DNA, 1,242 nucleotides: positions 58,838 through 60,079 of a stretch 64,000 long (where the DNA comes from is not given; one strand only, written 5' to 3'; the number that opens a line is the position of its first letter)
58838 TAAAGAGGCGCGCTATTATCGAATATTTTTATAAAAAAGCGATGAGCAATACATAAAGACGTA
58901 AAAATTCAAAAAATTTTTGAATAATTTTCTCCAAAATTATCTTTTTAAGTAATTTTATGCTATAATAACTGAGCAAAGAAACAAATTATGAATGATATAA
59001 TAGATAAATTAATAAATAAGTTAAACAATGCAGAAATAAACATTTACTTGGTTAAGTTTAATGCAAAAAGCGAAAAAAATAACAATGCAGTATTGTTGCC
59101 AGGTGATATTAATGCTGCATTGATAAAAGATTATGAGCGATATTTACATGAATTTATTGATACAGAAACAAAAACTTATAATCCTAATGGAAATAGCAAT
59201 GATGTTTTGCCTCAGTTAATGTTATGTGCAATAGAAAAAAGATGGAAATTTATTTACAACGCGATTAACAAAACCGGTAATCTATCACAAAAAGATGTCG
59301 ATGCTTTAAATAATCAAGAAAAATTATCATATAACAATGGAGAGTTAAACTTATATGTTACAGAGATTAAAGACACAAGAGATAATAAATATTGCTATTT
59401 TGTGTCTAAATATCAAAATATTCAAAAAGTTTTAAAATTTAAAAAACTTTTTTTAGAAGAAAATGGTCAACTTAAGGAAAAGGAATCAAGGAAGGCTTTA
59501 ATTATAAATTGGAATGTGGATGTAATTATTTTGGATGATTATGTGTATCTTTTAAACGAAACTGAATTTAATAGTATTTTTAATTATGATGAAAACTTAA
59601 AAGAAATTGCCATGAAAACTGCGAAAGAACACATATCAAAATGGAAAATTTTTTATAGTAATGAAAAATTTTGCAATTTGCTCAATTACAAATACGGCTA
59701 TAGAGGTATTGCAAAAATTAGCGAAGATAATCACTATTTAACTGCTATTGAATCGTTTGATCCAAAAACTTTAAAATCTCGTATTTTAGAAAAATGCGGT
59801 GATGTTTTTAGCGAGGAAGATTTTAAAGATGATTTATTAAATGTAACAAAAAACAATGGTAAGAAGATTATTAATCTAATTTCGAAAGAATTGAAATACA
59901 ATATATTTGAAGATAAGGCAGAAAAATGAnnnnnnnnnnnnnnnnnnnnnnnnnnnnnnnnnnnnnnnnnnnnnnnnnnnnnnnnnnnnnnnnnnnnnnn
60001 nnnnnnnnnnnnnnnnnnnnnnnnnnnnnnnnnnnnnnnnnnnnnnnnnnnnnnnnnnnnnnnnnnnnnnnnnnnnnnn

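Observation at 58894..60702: AT-rich two-gene islet (soluble 313-aa protein coupled to a 4-TM protein) inserted between core genes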

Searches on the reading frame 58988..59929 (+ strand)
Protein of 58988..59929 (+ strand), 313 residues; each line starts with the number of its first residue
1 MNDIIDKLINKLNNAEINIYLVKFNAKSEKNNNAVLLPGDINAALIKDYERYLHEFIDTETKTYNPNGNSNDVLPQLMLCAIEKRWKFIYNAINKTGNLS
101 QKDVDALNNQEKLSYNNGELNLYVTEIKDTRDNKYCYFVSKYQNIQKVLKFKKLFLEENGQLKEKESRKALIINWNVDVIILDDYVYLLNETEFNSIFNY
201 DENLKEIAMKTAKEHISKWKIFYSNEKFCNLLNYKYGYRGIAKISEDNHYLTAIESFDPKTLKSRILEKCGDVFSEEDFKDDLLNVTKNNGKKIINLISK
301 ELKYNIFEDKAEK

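Call 4: search_protein_families(library=pfam, proteins=[window:58988-59929:+], max_evalue=0.1)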
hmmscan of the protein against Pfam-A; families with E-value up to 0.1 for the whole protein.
window:58988-59929:+ (313 aa): 1 family
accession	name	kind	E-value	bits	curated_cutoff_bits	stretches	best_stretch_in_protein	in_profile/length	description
PF16162.10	KwaB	-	7.4e-10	39.6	26.3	1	122-274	4-148/186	Kiwa protein KwaB-like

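Call 5: search_protein_families(library=padloc, proteins=[window:58988-59929:+], max_evalue=1)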
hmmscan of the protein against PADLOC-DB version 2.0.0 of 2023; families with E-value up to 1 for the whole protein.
window:58988-59929:+ (313 aa): 3 families
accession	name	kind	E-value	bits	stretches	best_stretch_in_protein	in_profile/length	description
PDLC00224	KwaB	-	5.5e-09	34.2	1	11-222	11-210/302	DUF4868 domain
PDLC00231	KwaB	-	4e-08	31.2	1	4-252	6-242/305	DUF4868 domain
PDLC00235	KwaB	-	0.00011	19.8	1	12-250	17-247/312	DUF4868 domain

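Call 11: find_homologous_proteins(query=window:58988-59926:+, max_evalue=0.001)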
Query window:58988-59926:+ (313 aa): 25 proteins with E <= 0.001 among 1510 candidates.
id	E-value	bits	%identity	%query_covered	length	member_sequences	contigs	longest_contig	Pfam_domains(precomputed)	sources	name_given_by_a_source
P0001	8.4e-199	677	100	100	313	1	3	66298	PF16162.11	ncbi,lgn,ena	-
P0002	2.1e-168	577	87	99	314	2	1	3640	PF16162.11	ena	-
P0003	7.8e-146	503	77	100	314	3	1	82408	PF16162.11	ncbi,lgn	-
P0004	1.1e-144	500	74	100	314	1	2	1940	PF16162.11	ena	-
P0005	8.0e-139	480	72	100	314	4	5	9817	PF16162.11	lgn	-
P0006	1.8e-135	469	71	100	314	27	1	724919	PF16162.11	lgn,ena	-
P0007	1.3e-118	414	64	100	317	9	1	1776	PF16162.11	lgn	-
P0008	2.2e-100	354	57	99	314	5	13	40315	PF16162.11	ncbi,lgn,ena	-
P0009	3.9e-100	353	57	99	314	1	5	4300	-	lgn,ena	-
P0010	4.8e-100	353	57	99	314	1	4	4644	-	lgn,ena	-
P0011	5.0e-100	353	57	99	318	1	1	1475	-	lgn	-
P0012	5.0e-100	353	57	99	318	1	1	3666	-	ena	-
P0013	5.1e-100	353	57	99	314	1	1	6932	-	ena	-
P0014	7.3e-100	352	56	99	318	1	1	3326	PF16162.11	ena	-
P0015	8.5e-100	352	56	99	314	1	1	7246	PF16162.11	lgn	-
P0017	1.4e-99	351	56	99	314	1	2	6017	PF16162.11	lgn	-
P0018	2.5e-99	351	56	99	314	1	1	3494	PF16162.11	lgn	-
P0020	1.5e-98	348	56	99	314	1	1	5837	PF16162.11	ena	-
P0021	2.9e-98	347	55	99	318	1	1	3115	PF16162.11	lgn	-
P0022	5.5e-98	346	55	99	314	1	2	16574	PF16162.11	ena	-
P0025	9.2e-68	247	60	65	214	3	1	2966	PF16162.11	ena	-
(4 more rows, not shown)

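Call 13: find_encoding_contigs(protein=P0001, flank=8000, max_places=4)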
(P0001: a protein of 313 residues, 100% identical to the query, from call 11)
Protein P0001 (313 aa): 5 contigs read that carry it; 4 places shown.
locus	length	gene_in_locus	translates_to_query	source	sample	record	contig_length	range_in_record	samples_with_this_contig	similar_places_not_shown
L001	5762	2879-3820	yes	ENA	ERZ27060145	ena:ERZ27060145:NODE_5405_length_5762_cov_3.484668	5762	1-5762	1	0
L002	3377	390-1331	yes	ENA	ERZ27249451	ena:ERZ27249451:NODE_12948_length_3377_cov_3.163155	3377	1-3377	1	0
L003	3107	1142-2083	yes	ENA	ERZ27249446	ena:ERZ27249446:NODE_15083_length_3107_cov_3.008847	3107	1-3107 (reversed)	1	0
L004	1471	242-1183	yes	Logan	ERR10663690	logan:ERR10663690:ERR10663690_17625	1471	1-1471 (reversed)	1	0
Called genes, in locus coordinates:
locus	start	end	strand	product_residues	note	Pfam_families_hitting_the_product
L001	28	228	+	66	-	-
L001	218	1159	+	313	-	PF06898:YqfD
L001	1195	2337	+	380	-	PF03412:Peptidase_C39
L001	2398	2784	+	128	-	PF00571:CBS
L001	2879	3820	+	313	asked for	PF16162:KwaB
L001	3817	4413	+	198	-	PF28043:KwaA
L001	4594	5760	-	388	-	?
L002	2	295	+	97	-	?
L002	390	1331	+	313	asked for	PF16162:KwaB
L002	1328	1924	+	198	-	PF28043:KwaA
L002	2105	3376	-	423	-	?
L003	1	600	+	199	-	?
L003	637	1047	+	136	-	PF00571:CBS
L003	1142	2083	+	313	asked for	PF16162:KwaB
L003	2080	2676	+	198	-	PF28043:KwaA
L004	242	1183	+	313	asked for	PF16162:KwaB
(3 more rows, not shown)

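Call 14: find_encoding_contigs(protein=P0003, flank=8000, max_places=3)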
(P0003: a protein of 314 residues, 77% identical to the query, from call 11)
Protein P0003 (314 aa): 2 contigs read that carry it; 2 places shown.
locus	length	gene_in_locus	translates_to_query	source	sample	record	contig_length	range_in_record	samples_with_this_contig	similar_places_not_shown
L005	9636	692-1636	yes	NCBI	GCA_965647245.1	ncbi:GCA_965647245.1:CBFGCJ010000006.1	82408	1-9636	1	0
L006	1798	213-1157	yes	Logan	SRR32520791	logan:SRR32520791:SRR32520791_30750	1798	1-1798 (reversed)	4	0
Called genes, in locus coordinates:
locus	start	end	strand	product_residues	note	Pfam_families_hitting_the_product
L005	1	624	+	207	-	?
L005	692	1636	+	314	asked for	PF16162:KwaB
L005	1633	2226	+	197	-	PF28043:KwaA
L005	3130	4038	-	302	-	PF01207:Dus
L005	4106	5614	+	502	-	PF01943:Polysacc_synt, PF13440:Polysacc_synt_3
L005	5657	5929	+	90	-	PF00216:Bac_DNA_binding, PF18291:HU-HIG, PF14908:HU-CCDC81_euk_1 (weak)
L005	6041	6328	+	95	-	-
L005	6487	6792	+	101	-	-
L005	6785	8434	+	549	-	-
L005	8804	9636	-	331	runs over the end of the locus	PF00246:Peptidase_M14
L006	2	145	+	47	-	?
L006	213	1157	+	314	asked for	PF16162:KwaB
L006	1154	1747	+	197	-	PF28043:KwaA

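Call 15: find_encoding_contigs(protein=P0006, flank=8000, max_places=3)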
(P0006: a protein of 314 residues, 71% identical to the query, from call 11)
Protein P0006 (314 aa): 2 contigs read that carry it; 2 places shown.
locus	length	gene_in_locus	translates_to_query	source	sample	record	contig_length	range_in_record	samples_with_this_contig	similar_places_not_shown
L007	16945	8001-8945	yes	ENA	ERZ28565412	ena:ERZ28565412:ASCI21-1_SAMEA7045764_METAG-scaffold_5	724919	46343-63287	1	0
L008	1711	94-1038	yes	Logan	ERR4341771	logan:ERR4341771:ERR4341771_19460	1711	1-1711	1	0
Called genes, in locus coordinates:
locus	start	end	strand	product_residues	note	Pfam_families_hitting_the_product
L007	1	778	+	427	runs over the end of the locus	PF00145:DNA_methylase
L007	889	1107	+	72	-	-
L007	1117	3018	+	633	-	-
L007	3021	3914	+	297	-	-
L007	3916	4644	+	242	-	PF19866:DUF6339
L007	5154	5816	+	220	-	-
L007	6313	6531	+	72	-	-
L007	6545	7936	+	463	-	PF14659:Phage_int_SAM_3, PF00589:Phage_integrase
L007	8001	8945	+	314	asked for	PF16162:KwaB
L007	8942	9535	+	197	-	PF28043:KwaA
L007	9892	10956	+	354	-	PF01381:HTH_3 (weak)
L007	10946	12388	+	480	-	PF13328:HD_4, PF01966:HD (weak), PF02824:TGS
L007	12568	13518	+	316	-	PF01391:Collagen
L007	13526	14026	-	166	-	-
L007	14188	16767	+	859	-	PF02861:Clp_N, PF23569:NBD_SMAX1, PF00004:AAA, PF17871:AAA_lid_9, PF00004:AAA, PF07724:AAA_2, PF07728:AAA_5, PF10431:ClpB_D2-small, +6 more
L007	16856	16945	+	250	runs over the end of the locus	PF02463:SMC_N (weak), PF00005:ABC_tran, PF13304:AAA_21 (faint)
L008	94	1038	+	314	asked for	PF16162:KwaB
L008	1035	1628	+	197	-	PF28043:KwaA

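Call 17: list_cluster_members(proteins=[P0001, P0003, P0008])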
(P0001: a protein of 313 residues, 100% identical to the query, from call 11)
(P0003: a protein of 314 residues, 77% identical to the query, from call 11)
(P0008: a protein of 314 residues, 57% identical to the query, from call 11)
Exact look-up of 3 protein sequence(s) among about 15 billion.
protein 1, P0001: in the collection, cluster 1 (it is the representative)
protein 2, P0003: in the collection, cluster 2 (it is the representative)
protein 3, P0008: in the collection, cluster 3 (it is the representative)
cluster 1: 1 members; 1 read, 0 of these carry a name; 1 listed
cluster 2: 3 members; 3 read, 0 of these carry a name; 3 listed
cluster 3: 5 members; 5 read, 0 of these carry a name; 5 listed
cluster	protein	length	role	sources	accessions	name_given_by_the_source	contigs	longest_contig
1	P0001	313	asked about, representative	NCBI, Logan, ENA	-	-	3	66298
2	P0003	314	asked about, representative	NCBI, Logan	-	-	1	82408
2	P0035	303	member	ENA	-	-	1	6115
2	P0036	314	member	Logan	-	-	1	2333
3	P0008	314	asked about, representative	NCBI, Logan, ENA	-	-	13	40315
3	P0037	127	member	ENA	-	-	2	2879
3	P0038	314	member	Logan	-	-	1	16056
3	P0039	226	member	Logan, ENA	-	-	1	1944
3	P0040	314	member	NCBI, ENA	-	-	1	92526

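Call 25: search_solved_structures(query=A1, max_evalue=1, show_alignments=2)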
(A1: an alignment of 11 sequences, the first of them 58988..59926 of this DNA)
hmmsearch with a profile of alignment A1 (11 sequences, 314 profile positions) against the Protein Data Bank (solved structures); distinct sequences matched with E-value up to 1: 0.

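Call 38: find_homologous_proteins(query=A1, max_evalue=0.001)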
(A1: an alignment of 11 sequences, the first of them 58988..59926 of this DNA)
Query A1 (11 sequences) (313 aa, profile of the alignment): 26 proteins with E <= 0.001 among 8000 candidates.
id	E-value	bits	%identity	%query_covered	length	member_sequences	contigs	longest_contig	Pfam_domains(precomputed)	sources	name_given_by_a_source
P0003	9.8e-174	595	77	100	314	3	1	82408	PF16162.11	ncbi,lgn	-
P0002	4.4e-173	593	87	99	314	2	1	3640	PF16162.11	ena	-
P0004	1.3e-172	592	74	100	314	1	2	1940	PF16162.11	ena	-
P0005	7.8e-169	579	72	100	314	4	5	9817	PF16162.11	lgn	-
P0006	2.5e-168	577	71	100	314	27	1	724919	PF16162.11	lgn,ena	-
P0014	3.9e-165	567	56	99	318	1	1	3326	PF16162.11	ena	-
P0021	4.1e-165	567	55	99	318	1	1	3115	PF16162.11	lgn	-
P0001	5.3e-165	567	100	100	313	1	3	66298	PF16162.11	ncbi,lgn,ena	-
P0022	8.3e-165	566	55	99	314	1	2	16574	PF16162.11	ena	-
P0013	3.6e-163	561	57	99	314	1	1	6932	-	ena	-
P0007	3.7e-163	560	64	100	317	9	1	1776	PF16162.11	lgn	-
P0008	4.0e-163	560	57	99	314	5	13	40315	PF16162.11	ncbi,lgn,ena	-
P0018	4.1e-163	560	56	99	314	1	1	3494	PF16162.11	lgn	-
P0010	4.6e-163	560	57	99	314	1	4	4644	-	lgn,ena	-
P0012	4.7e-163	560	57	99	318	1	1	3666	-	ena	-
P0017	4.0e-162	557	56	99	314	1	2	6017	PF16162.11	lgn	-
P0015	7.7e-162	556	56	99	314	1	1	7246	PF16162.11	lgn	-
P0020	1.9e-161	555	56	99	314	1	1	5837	PF16162.11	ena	-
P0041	5.1e-151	521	52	95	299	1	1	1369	PF16162.11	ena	-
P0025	3.8e-109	383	60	65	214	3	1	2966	PF16162.11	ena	-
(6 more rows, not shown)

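Call 43: search_protein_families(library=pfam, proteins=[L005:1-624:+, L007:6545-7936:+, L007:1117-3018:+, L007:3021-3914:+, L007:3916-4644:+, L007:5154-5816:+, L007:9892-10956:+], max_evalue=0.01)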
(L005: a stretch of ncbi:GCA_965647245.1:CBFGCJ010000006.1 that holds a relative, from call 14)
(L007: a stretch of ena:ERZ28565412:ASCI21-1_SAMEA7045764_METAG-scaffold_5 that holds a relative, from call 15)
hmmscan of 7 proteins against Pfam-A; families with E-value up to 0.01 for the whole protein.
L005:1-624:+ (207 aa): 1 family
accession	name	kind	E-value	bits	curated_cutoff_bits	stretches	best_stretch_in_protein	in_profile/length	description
PF00589.27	Phage_integrase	-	5.1e-19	69.1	27.1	1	4-189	3-167/172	Phage integrase family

L007:6545-7936:+ (463 aa): 3 families
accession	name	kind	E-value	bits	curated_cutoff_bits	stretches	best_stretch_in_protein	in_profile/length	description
PF00589.27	Phage_integrase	-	4.2e-19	69.4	27.1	1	260-446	3-168/172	Phage integrase family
PF14659.12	Phage_int_SAM_3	-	2.1e-11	44.3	22.6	1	78-134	1-58/58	Phage integrase, N-terminal SAM-like domain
PF13102.12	Phage_int_SAM_5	-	3.2e-07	31.1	22.3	1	78-131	1-56/98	Phage integrase SAM-like domain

L007:1117-3018:+ (633 aa): 0 families

L007:3021-3914:+ (297 aa): 1 family
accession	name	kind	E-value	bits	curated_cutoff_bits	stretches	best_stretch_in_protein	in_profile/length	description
PF25782.1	TPR_CAND1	-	0.00051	20.7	32.8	1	204-259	61-115/126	CAND1-like, TPR repeats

L007:3916-4644:+ (242 aa): 1 family
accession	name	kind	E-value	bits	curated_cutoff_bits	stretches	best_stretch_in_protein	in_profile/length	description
PF19866.4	DUF6339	-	1.6e-49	168.5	23.2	1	63-233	1-173/175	Family of unknown function (DUF6339)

L007:5154-5816:+ (220 aa): 0 families

L007:9892-10956:+ (354 aa): 3 families
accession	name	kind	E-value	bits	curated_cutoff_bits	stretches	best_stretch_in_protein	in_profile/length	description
PF01381.28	HTH_3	-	4e-06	27.2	23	1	48-88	10-50/55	Helix-turn-helix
PF13730.12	HTH_36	-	0.0034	17.6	25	0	48-69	26-47/55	Helix-turn-helix domain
PF12844.13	HTH_19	-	0.0043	17.4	30.2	0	48-88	13-53/64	Helix-turn-helix domain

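Call 49: search_dna_similar(query=window:58988-59926:+, collection=plasmids, mode=protein, max_evalue=0.001, max_rows=20)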
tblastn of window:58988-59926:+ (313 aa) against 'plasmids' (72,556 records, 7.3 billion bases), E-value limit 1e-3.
No match.

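Call 50: find_encoding_contigs(protein=P0008, flank=8000, max_places=6)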
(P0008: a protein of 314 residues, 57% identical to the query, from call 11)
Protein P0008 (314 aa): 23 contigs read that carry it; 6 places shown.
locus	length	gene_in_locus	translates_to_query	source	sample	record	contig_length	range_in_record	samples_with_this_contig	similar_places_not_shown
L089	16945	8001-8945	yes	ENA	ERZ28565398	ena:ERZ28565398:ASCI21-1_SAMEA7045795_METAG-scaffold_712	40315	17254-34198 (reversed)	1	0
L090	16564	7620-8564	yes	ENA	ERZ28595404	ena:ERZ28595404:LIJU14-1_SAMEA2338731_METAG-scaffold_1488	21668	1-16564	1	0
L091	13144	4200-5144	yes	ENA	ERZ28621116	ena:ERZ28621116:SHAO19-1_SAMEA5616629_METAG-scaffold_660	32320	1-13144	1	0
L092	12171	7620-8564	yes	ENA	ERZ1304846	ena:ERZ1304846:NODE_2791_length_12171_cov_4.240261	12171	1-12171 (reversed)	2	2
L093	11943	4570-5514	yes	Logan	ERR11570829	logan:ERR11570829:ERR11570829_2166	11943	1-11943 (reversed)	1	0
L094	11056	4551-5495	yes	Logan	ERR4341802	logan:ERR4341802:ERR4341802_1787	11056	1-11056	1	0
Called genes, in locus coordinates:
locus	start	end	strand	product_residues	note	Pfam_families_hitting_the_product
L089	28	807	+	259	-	PF00583:Acetyltransf_1 (weak), PF12746:GNAT_acetyltran (weak)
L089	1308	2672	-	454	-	PF00285:Citrate_synt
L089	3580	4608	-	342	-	PF02463:SMC_N (weak), PF13166:AAA_13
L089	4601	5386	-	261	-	PF02384:N6_Mtase (weak), PF07669:Eco57I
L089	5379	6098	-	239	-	PF20473:MmeI_Mtase (weak)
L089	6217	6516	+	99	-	PF01381:HTH_3 (weak), PF13443:HTH_26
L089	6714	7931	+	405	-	PF13173:AAA_14, PF13635:DUF4143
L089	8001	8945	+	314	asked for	PF16162:KwaB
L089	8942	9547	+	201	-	PF28043:KwaA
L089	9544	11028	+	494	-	PF00239:Resolvase, PF07508:Recombinase, PF13408:Zn_ribbon_recom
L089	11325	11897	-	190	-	PF01613:Flavin_Reduct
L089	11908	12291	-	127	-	PF12893:Lumazine_bd_2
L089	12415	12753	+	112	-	PF01638:HxlR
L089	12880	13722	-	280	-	-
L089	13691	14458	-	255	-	PF01661:Macro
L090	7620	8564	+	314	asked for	PF16162:KwaB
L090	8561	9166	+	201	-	PF28043:KwaA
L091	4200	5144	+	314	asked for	PF16162:KwaB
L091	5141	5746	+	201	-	PF28043:KwaA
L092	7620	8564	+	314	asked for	PF16162:KwaB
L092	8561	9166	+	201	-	PF28043:KwaA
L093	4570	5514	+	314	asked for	PF16162:KwaB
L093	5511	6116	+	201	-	PF28043:KwaA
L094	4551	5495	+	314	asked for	PF16162:KwaB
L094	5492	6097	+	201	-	PF28043:KwaA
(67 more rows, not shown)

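Call 51: predict_structure(alignment_id=A1)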
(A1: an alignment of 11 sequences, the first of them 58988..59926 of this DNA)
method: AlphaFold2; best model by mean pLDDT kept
length: 313 residues; sequences in the alignment: 11
mean_pLDDT: 58.5   pTM: 0.40
mean pLDDT of the five models: 58.5, 57.7, 56.5, 54.0, 53.9
residues with pLDDT >= 90: 10; 70-90: 101; 50-70: 80; < 50: 122
segments of 3 or more residues with pLDDT < 50: 22-41, 63-85, 95-122, 141-177, 191-200, 310-313
pLDDT, mean of each block of 10 residues (from residue 1): 73 64 36 36 59 65 44 42 48 46 38 30 59 62 33 29 27 41 60 37 72 86 89 79 81 84 86 88 87 82 59 34
secondary structure, 60 per line:
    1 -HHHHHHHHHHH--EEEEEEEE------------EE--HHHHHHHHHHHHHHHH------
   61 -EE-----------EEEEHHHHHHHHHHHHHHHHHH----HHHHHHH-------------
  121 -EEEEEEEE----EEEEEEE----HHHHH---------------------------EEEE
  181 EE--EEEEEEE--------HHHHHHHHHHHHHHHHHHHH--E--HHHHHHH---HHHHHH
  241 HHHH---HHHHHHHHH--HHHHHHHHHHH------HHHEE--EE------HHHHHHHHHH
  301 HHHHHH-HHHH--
elements in order: H2-12 E15-22 H39-54 E75-78 H79-96 H101-107 E122-129 E134-140 H145-149 E177-182 E185-191 H200-219 H225-231 H235-244 H248-256 H259-269 H291-306 H308-311

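Call 54: search_protein_representatives(alignment_id=A1)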
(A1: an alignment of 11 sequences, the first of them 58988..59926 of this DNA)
Query: 11 sequences, 314 profile positions. Proteins with E-value up to 0.001 (for the whole library): 62; up to 1e-10: 35; up to 1e-30: 13. The best 62 are listed.
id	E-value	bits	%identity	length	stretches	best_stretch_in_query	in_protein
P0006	8.0e-169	577.4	-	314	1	1-314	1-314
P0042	3.5e-74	266.5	-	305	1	9-313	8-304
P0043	1.0e-57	212.4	-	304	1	14-314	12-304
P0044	1.5e-53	198.7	-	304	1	10-313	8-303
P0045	1.8e-46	175.5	-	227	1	82-314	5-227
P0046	3.9e-37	144.8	-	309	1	13-314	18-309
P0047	9.5e-37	143.5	-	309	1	14-314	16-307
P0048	6.8e-36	140.7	-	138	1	64-152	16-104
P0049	3.3e-34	135.2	-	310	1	14-314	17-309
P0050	7.7e-34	134.0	-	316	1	7-314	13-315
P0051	1.7e-32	129.6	-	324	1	7-314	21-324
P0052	7.1e-32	127.5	-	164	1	36-128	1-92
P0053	8.9e-32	127.2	-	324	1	51-311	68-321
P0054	2.7e-30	122.3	-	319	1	7-313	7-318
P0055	6.1e-30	121.2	-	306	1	5-313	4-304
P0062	8.0e-25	104.4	-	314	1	6-313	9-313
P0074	7.1e-14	68.4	-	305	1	10-311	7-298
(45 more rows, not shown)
